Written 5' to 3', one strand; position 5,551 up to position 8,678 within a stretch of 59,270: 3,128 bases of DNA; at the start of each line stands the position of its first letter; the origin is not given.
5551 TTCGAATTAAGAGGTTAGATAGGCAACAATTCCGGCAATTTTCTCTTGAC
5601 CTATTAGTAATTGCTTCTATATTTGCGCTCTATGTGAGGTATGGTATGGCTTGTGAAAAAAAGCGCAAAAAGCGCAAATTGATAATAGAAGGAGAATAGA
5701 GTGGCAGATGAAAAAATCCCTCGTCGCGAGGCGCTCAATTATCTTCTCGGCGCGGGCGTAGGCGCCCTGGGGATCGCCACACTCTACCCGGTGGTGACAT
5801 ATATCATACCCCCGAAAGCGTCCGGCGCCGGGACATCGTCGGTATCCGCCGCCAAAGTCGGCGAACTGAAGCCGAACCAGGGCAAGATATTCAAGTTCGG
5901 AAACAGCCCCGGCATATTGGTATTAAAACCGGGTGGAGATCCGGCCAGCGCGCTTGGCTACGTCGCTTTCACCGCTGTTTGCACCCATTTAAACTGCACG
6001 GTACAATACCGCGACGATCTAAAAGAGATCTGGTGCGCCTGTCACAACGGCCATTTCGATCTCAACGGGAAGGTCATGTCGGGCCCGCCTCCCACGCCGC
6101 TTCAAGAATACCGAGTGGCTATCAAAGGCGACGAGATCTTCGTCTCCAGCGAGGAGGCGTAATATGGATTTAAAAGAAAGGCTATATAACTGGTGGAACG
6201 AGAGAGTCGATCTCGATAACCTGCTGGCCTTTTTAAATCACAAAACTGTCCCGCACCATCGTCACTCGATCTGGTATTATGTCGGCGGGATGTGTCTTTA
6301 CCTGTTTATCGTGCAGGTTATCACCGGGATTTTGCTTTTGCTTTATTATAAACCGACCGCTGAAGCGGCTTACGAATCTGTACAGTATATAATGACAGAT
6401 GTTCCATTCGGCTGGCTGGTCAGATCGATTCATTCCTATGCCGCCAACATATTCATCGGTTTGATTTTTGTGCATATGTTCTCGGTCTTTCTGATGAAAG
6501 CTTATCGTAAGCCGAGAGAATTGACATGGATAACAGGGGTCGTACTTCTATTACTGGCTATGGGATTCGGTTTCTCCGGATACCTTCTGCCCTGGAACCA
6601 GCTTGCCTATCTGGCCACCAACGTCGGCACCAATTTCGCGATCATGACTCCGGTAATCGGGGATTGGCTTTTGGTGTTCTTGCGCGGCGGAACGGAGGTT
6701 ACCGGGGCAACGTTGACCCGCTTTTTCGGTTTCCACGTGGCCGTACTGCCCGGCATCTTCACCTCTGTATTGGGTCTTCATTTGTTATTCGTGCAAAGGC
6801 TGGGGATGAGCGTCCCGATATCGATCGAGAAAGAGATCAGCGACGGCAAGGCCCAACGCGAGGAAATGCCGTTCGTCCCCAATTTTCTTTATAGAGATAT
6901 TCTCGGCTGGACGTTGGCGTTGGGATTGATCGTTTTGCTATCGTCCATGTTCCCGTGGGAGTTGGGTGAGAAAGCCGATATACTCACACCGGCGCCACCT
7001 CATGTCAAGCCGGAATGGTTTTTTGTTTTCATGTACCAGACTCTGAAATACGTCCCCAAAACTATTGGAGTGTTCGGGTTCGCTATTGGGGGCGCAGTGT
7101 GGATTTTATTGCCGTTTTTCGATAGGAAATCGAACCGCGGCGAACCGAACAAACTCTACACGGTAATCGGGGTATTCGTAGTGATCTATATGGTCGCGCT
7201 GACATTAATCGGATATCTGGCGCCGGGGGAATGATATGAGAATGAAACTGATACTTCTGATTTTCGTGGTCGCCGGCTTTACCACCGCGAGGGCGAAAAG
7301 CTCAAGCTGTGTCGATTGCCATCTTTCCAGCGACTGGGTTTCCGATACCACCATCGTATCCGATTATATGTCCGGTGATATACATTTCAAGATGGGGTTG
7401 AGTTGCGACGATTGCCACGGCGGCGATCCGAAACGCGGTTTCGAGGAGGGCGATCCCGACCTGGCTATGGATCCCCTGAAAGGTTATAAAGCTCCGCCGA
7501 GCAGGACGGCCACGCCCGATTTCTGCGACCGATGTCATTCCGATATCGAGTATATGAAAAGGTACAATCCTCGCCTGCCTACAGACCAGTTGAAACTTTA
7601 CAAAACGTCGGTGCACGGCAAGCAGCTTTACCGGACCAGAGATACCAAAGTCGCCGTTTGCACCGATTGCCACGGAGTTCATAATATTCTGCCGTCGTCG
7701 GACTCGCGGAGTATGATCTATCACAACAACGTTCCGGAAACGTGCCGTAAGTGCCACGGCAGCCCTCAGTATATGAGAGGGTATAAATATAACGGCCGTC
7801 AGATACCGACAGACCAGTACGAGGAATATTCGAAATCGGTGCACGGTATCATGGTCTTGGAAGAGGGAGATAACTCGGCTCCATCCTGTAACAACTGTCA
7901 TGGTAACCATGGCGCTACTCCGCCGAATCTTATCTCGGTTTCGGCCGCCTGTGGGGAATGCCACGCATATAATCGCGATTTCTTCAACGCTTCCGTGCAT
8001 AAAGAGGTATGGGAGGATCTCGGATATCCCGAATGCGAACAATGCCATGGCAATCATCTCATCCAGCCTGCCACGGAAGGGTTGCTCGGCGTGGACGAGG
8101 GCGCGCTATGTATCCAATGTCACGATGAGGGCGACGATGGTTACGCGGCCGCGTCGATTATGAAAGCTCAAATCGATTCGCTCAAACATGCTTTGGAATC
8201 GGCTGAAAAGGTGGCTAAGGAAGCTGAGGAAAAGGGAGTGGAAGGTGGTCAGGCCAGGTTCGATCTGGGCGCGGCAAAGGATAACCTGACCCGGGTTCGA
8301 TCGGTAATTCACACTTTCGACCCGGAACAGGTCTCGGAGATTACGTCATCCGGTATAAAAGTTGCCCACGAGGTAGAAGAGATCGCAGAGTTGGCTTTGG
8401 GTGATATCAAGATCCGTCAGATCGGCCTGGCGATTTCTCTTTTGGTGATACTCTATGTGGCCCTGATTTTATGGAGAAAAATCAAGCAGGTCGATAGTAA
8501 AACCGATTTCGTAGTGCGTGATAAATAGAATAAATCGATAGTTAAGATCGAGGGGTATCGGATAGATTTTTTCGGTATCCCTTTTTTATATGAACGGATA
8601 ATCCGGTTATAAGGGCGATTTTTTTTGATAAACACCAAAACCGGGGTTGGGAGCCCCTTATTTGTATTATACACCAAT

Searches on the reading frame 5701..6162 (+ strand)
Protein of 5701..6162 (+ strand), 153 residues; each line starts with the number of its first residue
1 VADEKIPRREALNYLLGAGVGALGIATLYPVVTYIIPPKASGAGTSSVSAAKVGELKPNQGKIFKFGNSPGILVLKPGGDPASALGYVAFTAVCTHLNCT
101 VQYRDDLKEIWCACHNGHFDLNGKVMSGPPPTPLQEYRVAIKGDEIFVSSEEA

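Call 75: search_protein_families(library=pfam, proteins=[window:5701-6162:+], max_evalue=0.001)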
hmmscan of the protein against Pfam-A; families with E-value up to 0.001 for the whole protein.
window:5701-6162:+ (153 aa): 2 families
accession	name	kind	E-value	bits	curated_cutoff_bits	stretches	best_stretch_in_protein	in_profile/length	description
PF25471.1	TM_PetC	-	6.7e-10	39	37.1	1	8-45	9-46/48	Iron-sulfur subunit PetC transmembrane anchor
PF00355.32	Rieske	-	1.5e-09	38.1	20.3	1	49-137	4-87/88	Rieske [2Fe-2S] domain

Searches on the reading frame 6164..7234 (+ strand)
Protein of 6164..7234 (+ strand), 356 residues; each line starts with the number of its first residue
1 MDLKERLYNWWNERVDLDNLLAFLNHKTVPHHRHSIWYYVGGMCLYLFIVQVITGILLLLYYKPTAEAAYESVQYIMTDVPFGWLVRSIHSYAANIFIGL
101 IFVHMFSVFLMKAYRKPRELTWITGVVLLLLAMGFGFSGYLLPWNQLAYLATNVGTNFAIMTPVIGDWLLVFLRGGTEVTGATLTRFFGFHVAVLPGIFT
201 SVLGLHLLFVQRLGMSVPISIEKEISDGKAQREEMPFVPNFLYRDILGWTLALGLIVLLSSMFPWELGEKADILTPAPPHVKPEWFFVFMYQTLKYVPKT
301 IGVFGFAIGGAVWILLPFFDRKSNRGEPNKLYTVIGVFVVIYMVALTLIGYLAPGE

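Call 75: search_protein_families(library=pfam, proteins=[window:6164-7234:+], max_evalue=0.001)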
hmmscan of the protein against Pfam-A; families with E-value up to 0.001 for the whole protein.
window:6164-7234:+ (356 aa): 5 families
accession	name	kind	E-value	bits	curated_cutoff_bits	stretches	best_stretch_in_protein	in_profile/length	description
PF00033.24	Cytochrome_B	-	8.9e-52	176.1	27.2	1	34-213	10-188/189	Cytochrome b/b6/petB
PF13631.11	Cytochrom_B_N_2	-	2.5e-42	145.1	27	1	95-267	1-166/169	Cytochrome b(N-terminal)/b6/petB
PF00032.22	Cytochrom_B_C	-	9.6e-12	45.5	20.7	1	277-353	7-85/102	Cytochrome b(C-terminal)/b6/petD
PF01292.26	Ni_hydr_CYTB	-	3.7e-05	24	30.1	1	15-117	79-171/179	Prokaryotic cytochrome b561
PF14358.11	DUF4405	-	6.8e-05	23.7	26.7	1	43-106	5-63/66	Domain of unknown function (DUF4405)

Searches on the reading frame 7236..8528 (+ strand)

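Call 75: search_protein_families(library=pfam, proteins=[window:7236-8528:+], max_evalue=0.001)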
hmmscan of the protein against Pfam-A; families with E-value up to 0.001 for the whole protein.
window:7236-8528:+ (430 aa): 7 families
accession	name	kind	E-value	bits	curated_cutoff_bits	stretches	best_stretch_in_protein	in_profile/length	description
PF14522.11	Cytochrome_C7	-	4.7e-14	52.4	24.8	0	163-243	8-66/67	Cytochrome c7 and related cytochrome c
PF14537.11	Cytochrom_c3_2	-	5.6e-13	49.6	25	2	50-174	2-78/79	Cytochrome c3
PF09699.15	Paired_CXXCH_1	-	9.1e-13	48.1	20.6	2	266-299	8-39/41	Doubled CXXCH motif (Paired_CXXCH_1)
PF22113.1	Mtrc-MtrF_II-IV_dom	-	6e-09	36.1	30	0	266-330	8-69/176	Outer membrane cytochrome MtrC/MtrF-like, domains II/IV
PF00684.25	DnaJ_CXXCXGXG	-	1.8e-06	28.5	32.7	0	135-180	11-54/65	DnaJ central domain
PF02085.21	Cytochrom_CIII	-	4.9e-05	24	22.9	0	215-296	30-101/101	Class III cytochrome C family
PF13435.11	Cytochrome_C554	-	0.00065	21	20.8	0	238-301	1-60/84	Cytochrome c554 and c-prime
